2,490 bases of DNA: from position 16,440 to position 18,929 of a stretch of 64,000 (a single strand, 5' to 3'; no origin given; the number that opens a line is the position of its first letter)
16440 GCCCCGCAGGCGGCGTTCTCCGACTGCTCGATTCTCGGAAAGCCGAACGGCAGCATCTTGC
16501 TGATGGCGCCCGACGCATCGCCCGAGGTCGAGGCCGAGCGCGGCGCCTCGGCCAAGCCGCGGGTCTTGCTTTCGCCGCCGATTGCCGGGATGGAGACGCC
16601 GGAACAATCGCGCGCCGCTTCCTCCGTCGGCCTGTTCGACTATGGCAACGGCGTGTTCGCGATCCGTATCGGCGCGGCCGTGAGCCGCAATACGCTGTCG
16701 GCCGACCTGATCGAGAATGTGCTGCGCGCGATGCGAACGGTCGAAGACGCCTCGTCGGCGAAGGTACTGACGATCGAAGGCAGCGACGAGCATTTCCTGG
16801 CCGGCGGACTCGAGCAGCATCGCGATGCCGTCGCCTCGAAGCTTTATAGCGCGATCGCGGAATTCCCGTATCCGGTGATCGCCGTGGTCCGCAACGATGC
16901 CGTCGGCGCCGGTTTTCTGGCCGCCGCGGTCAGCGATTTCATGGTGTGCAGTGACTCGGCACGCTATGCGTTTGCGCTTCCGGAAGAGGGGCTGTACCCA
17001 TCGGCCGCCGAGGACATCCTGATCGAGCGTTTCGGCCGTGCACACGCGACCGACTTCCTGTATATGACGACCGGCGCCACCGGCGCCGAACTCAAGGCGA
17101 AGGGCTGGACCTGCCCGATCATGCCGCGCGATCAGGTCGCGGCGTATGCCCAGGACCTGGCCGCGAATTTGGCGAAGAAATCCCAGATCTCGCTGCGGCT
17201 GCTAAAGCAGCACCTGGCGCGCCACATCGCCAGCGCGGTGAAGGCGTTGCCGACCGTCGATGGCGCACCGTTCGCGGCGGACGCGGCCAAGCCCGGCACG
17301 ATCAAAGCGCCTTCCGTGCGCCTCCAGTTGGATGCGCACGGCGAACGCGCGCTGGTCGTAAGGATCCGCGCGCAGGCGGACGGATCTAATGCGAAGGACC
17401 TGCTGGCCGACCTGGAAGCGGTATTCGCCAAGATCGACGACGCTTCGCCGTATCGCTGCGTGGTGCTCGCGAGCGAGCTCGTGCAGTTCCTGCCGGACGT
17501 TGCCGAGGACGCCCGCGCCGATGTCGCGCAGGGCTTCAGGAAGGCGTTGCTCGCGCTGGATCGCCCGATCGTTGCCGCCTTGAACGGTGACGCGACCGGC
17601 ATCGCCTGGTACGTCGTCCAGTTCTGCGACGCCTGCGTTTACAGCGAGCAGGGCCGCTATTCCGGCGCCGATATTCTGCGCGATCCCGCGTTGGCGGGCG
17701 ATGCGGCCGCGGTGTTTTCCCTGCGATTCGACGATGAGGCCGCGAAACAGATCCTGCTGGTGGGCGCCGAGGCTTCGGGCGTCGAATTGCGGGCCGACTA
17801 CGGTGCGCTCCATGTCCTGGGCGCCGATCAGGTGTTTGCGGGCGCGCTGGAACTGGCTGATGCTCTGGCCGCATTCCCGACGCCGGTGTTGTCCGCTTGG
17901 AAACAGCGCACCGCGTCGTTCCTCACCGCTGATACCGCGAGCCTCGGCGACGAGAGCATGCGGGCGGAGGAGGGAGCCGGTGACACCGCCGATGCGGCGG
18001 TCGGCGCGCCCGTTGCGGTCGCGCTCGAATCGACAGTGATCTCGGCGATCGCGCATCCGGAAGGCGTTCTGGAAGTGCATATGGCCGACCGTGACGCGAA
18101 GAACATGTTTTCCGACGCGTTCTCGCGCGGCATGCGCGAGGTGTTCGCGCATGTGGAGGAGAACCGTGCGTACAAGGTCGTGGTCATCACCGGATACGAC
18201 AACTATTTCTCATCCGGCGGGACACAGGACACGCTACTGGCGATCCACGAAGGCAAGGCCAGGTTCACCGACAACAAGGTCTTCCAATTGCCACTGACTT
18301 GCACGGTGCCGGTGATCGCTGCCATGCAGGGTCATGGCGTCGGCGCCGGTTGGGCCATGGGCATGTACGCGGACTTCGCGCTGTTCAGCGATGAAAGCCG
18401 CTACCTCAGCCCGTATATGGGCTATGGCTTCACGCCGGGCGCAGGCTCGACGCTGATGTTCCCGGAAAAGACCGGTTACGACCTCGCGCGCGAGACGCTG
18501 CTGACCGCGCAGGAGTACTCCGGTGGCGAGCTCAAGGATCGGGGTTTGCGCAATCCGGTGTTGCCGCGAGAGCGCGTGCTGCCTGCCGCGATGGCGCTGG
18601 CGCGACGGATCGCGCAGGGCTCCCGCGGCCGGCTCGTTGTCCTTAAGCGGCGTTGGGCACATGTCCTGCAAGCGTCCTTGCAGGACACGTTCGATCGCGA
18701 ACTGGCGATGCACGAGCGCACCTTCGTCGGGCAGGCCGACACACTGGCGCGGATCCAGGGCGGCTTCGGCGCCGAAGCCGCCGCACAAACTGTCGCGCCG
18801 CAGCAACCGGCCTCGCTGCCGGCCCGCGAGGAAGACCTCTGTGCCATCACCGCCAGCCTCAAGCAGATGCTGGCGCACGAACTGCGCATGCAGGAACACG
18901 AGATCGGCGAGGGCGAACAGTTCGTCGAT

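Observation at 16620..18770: Three consecutive crotonase-fold domains embedded in a PKS module (possible single-chain pseudo-trimer)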

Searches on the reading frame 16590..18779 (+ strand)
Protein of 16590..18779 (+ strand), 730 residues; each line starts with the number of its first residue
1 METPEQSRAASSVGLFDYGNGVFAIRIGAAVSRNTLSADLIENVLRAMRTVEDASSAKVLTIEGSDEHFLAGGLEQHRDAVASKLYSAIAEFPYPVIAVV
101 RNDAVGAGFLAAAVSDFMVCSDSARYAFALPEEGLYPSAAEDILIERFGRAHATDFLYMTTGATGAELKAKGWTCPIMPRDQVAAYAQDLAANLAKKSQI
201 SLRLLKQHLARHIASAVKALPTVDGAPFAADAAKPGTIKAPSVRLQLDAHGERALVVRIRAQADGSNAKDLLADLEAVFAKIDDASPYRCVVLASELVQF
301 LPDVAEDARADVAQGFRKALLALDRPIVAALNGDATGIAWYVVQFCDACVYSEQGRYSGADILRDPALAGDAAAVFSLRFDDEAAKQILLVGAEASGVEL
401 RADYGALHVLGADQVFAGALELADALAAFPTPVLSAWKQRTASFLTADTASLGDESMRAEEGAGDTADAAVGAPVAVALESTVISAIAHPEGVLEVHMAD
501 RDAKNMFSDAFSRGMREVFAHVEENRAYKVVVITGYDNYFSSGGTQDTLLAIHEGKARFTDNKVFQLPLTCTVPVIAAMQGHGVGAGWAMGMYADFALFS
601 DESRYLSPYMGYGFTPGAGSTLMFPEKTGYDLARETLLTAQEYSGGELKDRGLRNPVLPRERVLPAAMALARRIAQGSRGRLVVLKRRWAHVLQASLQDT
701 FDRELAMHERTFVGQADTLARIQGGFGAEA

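Call 12: find_homologous_proteins(query=window:16590-18779:+, max_evalue=0.00001)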
Query window:16590-18779:+ (730 aa): 7 proteins with E <= 0.00001 among 8000 candidates.
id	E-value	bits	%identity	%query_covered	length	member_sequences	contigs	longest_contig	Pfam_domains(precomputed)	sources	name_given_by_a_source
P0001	1.1e-209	716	48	98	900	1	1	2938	PF00550.32,PF00378.26,PF16113.11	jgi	-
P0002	1.3e-177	610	44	98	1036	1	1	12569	PF00109.33,PF00550.32,PF00378.26,PF16113.11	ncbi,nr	ncbi:MAG TPA: polyketide synthase, partial [Fibrobacteria bacterium]|nr:polyketide synthase [Fibroba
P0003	8.8e-143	495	46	79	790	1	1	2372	PF00109.33,PF00550.32,PF00378.26,PF16113.11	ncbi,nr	ncbi:MAG: enoyl-CoA hydratase/isomerase family protein, partial [Algicola sp.]|nr:enoyl-CoA hydratas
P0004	1.8e-104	369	45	60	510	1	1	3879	PF00378.26,PF16113.11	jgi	jgi:enoyl-CoA hydratase/carnithine racemase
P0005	1.1e-94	336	45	55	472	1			PF00378.26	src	-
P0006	2.3e-79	286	48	41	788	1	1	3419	PF21089.4,PF00378.26,PF14765.13,PF16113.11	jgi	jgi:enoyl-CoA hydratase/carnithine racemase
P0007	1.2e-41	161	41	39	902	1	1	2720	PF22336.3,PF21089.4,PF22621.3,PF00378.26,PF02801.29,PF16197.12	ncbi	ncbi:MAG TPA: enoyl-CoA hydratase-related protein, partial [Thermoanaerobaculia bacterium]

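Call 31: find_homologous_proteins(query=A1, max_evalue=1e-10)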
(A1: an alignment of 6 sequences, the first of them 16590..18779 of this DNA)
Query A1 (6 sequences) (730 aa, profile of the alignment): 13 proteins with E <= 1e-10 among 8000 candidates.
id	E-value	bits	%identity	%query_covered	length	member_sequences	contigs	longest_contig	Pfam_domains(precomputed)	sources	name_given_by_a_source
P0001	0.0e+0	1418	48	98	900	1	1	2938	PF00550.32,PF00378.26,PF16113.11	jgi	-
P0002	0.0e+0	1334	44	98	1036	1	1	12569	PF00109.33,PF00550.32,PF00378.26,PF16113.11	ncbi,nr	ncbi:MAG TPA: polyketide synthase, partial [Fibrobacteria bacterium]|nr:polyketide synthase [Fibroba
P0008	1.2e-272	925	47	98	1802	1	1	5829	PF22336.3,PF00109.33,PF21089.4,PF22621.3,PF00550.32,PF00378.26,PF14765.13,PF02801.29,PF16197.12,PF16113.11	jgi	-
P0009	5.7e-231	787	39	98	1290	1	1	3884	PF21089.4,PF00550.32,PF00378.26,PF14765.13,PF16113.11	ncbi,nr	ncbi:MAG: hypothetical protein GF344_12175, partial [Chitinivibrionales bacterium]|nr:hypothetical p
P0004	4.9e-223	761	45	60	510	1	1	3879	PF00378.26,PF16113.11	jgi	jgi:enoyl-CoA hydratase/carnithine racemase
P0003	1.8e-209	716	46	79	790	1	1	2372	PF00109.33,PF00550.32,PF00378.26,PF16113.11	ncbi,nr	ncbi:MAG: enoyl-CoA hydratase/isomerase family protein, partial [Algicola sp.]|nr:enoyl-CoA hydratas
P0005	1.0e-192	660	45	55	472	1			PF00378.26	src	-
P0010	2.1e-161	557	44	50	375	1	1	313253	PF00378.26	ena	-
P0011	4.4e-125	437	46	47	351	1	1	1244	PF00378.26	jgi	jgi:enoyl-CoA hydratase/carnithine racemase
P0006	6.1e-122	426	48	41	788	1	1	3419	PF21089.4,PF00378.26,PF14765.13,PF16113.11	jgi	jgi:enoyl-CoA hydratase/carnithine racemase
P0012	4.9e-105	370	41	39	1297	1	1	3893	PF22336.3,PF00109.33,PF21089.4,PF22621.3,PF00378.26,PF14765.13,PF00108.30,PF02801.29,PF16197.12,PF16113.11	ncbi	ncbi:MAG: polyketide synthase of type I, partial [Moraxellaceae bacterium]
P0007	2.5e-76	275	41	39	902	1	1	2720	PF22336.3,PF21089.4,PF22621.3,PF00378.26,PF02801.29,PF16197.12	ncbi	ncbi:MAG TPA: enoyl-CoA hydratase-related protein, partial [Thermoanaerobaculia bacterium]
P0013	3.5e-12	63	28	19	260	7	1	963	PF00378.26,PF16113.11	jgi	-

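Call 34: find_related_loci(query=A1, collection=genome_contigs, flank=6000)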
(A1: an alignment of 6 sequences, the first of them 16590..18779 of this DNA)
Query A1 (730 aa) in genome_contigs; peptide patterns used: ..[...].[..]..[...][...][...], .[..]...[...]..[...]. (x = any residue, [..] = any of these).
130 stretches matched a pattern; 94 encode a relative of the query (tblastn E <= 1e-3); the best 80 are kept; 80 distinct loci.
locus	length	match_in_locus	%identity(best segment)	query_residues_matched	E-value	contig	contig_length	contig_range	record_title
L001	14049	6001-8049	63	4-730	0e+0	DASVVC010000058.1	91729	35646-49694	MAG TPA_asm: Telluria sp. isolate SMAG_U3333 k141_532268, whole genome shotgun sequence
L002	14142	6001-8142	63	16-730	0e+0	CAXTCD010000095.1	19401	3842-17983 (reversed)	MAG TPA_asm: uncultured Rhizobacter sp. isolate public_ERR4179391_metawrap_bin.4 genome assembly, contig: public_ERR4179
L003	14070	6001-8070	61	1-729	0e+0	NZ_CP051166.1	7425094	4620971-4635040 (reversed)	Massilia atriviolacea strain SOD chromosome, complete genome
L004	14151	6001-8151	51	6-726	0e+0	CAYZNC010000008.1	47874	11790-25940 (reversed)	MAG TPA_asm: uncultured Bacteroidales bacterium isolate binchicken_co50_368 genome assembly, contig: NODE_704_length_478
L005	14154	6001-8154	50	9-730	0e+0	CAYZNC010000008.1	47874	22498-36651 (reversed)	MAG TPA_asm: uncultured Bacteroidales bacterium isolate binchicken_co50_368 genome assembly, contig: NODE_704_length_478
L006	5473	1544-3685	49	15-726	0e+0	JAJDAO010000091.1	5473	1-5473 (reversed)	MAG: Deltaproteobacteria bacterium isolate OFTM73 OFTM73_90, whole genome shotgun sequence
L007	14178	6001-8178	48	4-729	0e+0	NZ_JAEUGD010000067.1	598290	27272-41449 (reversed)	Fulvivirga marina strain 29W222 scaffold67, whole genome shotgun sequence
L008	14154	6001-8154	49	6-726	0e+0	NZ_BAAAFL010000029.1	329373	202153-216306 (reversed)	Fulvivirga kasyanovii strain JCM 16186 sequence29, whole genome shotgun sequence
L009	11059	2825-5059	47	4-726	0e+0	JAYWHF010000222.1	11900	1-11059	MAG: Gammaproteobacteria bacterium isolate GLR68_GL53_UP_2_concoct_68 GLR68_GL53_UP_2_concoct_68_221, whole genome shotg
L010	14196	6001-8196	48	3-726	0e+0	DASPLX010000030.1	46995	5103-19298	MAG TPA_asm: Paucimonas sp. isolate SMAG_U12076 k141_237416, whole genome shotgun sequence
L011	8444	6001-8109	50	11-729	0e+0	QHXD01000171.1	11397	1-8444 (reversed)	MAG: Acidobacteria bacterium isolate gp5 AA63 14_1009_16_40cm_scaffold_40242_curated, whole genome shotgun sequence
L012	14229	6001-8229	47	3-726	0e+0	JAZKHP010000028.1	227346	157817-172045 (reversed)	MAG: Pseudomonadota bacterium isolate DC_SW_03_SPN07022020-bin023 DCSW031SPN_B023_0_000000000028, whole genome shotgun s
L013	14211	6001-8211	47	1-726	0e+0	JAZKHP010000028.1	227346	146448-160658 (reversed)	MAG: Pseudomonadota bacterium isolate DC_SW_03_SPN07022020-bin023 DCSW031SPN_B023_0_000000000028, whole genome shotgun s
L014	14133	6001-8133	48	13-729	0e+0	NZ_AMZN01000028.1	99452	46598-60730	Fulvivirga imtechensis AK7 contig28, whole genome shotgun sequence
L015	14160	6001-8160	53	4-729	0e+0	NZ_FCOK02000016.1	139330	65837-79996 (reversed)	Caballeronia udeis isolate LMG 27134, whole genome shotgun sequence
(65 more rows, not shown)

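Call 40: predict_structure(alignment_id=A2)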
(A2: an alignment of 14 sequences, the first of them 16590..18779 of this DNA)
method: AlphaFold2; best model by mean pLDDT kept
length: 730 residues; sequences in the alignment: 14
mean_pLDDT: 84.0   pTM: 0.85
mean pLDDT of the five models: 84.0, 83.9, 82.1, 78.6, 75.4
residues with pLDDT >= 90: 313; 70-90: 329; 50-70: 57; < 50: 31
segments of 3 or more residues with pLDDT < 50: 1-10, 224-227, 461-469, 728-730
pLDDT, mean of each block of 10 residues (from residue 1): 37 89 88 84 96 95 91 93 95 96 94 94 94 87 84 83 88 89 95 89 84 87 53 67 90 91 72 93 85 93 84 93 95 93 94 93 79 88 87 91 84 96 90 90 85 54 47 81 88 85 60 88 90 82 70 69 74 93 82 92 84 74 84 84 88 88 95 89 87 77 77 73 60
secondary structure, 60 per line:
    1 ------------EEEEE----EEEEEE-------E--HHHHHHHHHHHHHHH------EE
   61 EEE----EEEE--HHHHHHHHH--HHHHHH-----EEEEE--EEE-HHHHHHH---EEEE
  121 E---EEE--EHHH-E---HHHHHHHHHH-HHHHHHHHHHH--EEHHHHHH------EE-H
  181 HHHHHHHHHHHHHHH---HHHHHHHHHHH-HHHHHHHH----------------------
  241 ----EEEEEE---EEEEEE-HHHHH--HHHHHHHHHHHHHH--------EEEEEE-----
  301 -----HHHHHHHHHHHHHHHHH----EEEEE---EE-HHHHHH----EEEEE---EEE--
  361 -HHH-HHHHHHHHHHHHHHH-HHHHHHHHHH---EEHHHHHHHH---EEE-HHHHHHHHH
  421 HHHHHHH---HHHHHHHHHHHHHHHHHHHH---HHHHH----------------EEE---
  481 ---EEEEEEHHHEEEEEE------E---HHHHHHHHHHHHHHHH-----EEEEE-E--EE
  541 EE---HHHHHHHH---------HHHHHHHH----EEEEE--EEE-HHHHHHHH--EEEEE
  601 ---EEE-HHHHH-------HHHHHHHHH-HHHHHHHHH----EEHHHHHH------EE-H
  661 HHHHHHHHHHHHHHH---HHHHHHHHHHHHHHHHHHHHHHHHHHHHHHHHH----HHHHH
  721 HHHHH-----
elements in order (helices of 4 or more, strands of 3 or more residues): E13-17 E22-27 H38-52 E59-63 E68-71 H74-82 H85-90 E96-100 E103-105 H107-113 E117-121 E125-127 H139-148 H150-160 H165-170 H180-195 H199-209 H211-218 E245-250 E254-259 H261-265 H268-281 E290-295 H306-322 E327-331 H338-343 E348-352 E356-358 H366-380 H382-391 H397-404 E408-410 H412-427 H431-450 H454-458 E475-477 E484-489 E493-498 H509-524 E530-534 E539-542 H546-553 H563-570 E575-579 E582-584 H586-593 E596-600 E604-606 H608-612 H620-628 H630-638 H645-650 H660-675 H679-711 H716-725

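Call 44: fold_search(model_id=the predicted structure, library=pdb)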
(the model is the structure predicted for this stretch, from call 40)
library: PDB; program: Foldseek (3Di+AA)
matches with E <= 10: 1824; with E <= 0.001: 790
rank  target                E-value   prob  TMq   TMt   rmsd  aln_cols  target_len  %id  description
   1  4q1h_A                5.9e-19  1.00  0.33  0.93   1.9       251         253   43  Structure and mechanism of a dehydratase/decarboxylase enzyme couple involved in polyketide beta-branching (released 2015-05-06)
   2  4q1k_C                2.4e-18  1.00  0.32  0.90   3.3       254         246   42  Structure and mechanism of a dehydratase/decarboxylase enzyme couple involved in polyketide beta-branching (released 2015-05-06)
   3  4q1k_B                3.2e-18  1.00  0.33  0.93   1.8       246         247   43  Structure and mechanism of a dehydratase/decarboxylase enzyme couple involved in polyketide beta-branching (released 2015-05-06)
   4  4q1g_B                4.5e-18  1.00  0.32  0.92   1.8       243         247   44  Structure and mechanism of a dehydratase/decarboxylase enzyme couple involved in polyketide beta-branching (released 2015-05-06)
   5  4q1h_B                1.0e-17  1.00  0.32  0.90   3.2       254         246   42  Structure and mechanism of a dehydratase/decarboxylase enzyme couple involved in polyketide beta-branching (released 2015-05-06)
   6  4q1k_A                1.1e-17  1.00  0.31  0.93   1.9       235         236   44  Structure and mechanism of a dehydratase/decarboxylase enzyme couple involved in polyketide beta-branching (released 2015-05-06)
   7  4q1i_B                1.3e-17  1.00  0.32  0.90   3.2       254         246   42  Structure and mechanism of a dehydratase/decarboxylase enzyme couple involved in polyketide beta-branching (released 2015-05-06)
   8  2q2x                  2.7e-17  1.00  0.32  0.94   1.7       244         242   40  Crystal Structure of the ECH2 decarboxylase domain of CurF from Lyngbya majuscula (released 2007-10-09)
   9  4q1j_C                3.1e-17  1.00  0.31  0.90   3.2       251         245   42  Structure and mechanism of a dehydratase/decarboxylase enzyme couple involved in polyketide beta-branching (released 2015-05-06)
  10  4q1j_A                5.0e-17  1.00  0.33  0.93   1.8       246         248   43  Structure and mechanism of a dehydratase/decarboxylase enzyme couple involved in polyketide beta-branching (released 2015-05-06)
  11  2q34                  8.8e-17  1.00  0.32  0.93   1.7       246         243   40  Crystal Structure of the ECH2 decarboxylase domain of CurF from Lyngbya majuscula, rhombohedral crystal form (released 2007-10-09)
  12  4q1j_B                9.2e-17  1.00  0.31  0.93   1.8       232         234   44  Structure and mechanism of a dehydratase/decarboxylase enzyme couple involved in polyketide beta-branching (released 2015-05-06)
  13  4q1h_C                9.2e-17  1.00  0.29  0.88   3.3       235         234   43  Structure and mechanism of a dehydratase/decarboxylase enzyme couple involved in polyketide beta-branching (released 2015-05-06)
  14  2q35                  1.2e-16  1.00  0.32  0.93   1.6       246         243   40  Crystal Structure of the Y82F variant of ECH2 decarboxylase domain of CurF from Lyngbya majuscula (released 2007-10-09)
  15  4q1g_A                8.9e-16  1.00  0.22  0.65  23.6       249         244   43  Structure and mechanism of a dehydratase/decarboxylase enzyme couple involved in polyketide beta-branching (released 2015-05-06)
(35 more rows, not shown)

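Call 48: search_protein_representatives(alignment_id=A1)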
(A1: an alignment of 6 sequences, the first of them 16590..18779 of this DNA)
Query: 6 sequences, 802 profile positions. Proteins with E-value up to 0.001 (for the whole library): 35642; up to 1e-10: 8885; up to 1e-30: 578. The best 150 are listed.
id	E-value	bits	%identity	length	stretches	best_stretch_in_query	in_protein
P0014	0.0e+00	2120.9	-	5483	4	14-785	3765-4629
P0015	0.0e+00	1993.9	-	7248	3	12-797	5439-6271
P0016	0.0e+00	1494.9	-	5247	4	17-777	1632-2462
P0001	0.0e+00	1417.8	-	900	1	4-802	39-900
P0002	0.0e+00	1333.7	-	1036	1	1-796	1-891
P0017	0.0e+00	1252.2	-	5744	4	5-797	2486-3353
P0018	0.0e+00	1210.4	-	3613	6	51-784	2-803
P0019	0.0e+00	1173.9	-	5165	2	11-790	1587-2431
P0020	0.0e+00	1172.5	-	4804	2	9-796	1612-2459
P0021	0.0e+00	1134.1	-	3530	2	11-789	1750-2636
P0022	0.0e+00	1111.2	-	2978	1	4-793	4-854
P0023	0.0e+00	1080.8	-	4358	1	13-777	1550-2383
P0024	0.0e+00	1072.4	-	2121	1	15-786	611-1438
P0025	0.0e+00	1060.4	-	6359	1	17-783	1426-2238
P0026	0.0e+00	1037.0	-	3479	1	3-795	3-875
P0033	9.9e-282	953.1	-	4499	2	315-790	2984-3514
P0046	8.0e-257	870.7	-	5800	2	317-795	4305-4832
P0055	4.7e-243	825.2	-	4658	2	324-784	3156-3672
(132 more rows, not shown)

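Call 49: list_cluster_members(proteins=[P0014, P0015, P0016, P0017, P0019, P0020, P0025, P0033, P0046, P0055])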
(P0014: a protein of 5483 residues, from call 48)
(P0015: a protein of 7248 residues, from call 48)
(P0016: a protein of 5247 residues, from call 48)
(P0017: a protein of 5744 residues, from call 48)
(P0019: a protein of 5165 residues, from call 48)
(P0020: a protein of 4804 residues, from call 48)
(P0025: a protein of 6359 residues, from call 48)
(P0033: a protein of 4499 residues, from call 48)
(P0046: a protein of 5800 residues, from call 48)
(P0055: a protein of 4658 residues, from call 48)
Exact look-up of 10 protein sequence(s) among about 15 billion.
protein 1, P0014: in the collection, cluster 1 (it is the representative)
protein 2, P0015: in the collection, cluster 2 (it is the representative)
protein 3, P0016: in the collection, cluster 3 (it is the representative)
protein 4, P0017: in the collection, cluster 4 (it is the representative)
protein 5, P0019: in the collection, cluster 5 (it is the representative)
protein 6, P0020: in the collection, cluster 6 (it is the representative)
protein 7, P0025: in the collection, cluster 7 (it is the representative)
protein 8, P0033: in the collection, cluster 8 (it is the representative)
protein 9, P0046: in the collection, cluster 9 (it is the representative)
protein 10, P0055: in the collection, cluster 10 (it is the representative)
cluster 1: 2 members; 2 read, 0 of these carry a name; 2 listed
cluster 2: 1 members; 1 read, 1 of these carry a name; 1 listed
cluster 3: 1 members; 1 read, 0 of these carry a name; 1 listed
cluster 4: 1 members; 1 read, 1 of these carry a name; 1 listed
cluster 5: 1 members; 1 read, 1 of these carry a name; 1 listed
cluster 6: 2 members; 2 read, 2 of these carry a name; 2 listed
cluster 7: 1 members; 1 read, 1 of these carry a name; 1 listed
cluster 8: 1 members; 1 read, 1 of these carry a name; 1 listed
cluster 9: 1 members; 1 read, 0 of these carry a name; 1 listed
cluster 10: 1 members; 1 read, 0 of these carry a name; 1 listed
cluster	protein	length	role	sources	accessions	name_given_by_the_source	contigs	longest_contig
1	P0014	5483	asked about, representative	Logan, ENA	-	-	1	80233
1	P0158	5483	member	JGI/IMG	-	-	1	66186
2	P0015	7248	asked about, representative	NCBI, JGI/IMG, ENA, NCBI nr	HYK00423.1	MAG TPA: SDR family NAD(P)-dependent oxidoreductase [Thermoanaerobaculia bacterium] | SDR family NAD(P)-dependent oxidoreductase [Thermoanaerobaculia bacterium]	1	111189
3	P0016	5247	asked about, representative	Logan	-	-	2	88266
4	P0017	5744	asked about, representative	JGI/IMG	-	acyl transferase domain-containing protein/enoyl-CoA hydratase/carnithine racemase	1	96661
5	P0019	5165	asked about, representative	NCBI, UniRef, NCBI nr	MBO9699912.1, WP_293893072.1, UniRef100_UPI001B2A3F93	MAG: SDR family NAD(P)-dependent oxidoreductase [Sporocytophaga sp.] | SDR family NAD(P)-dependent oxidoreductase n=1 Tax=Sporocytophaga sp. TaxID=2231183 ... | SDR family NAD(P)-dependent oxidoreductase [Sporocytophaga sp.]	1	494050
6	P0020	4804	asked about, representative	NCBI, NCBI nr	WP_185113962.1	SDR family NAD(P)-dependent oxidoreductase [Fulvivirga imtechensis]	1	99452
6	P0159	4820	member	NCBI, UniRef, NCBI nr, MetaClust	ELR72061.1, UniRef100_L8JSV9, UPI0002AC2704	Malonyl CoA-acyl carrier protein transacylase [Fulvivirga imtechensis AK7] | Malonyl CoA-acyl carrier protein transacylase n=2 Tax=Fulvivirga TaxID=396811 ... | status=active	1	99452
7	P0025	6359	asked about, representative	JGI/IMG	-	acyl transferase domain-containing protein/enoyl-CoA hydratase/carnithine racemase/acyl ...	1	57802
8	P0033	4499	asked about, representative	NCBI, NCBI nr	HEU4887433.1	MAG TPA: SDR family NAD(P)-dependent oxidoreductase [Thermoanaerobaculia bacterium] | SDR family NAD(P)-dependent oxidoreductase [Thermoanaerobaculia bacterium]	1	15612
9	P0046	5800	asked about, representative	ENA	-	-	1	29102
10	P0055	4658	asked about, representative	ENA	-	-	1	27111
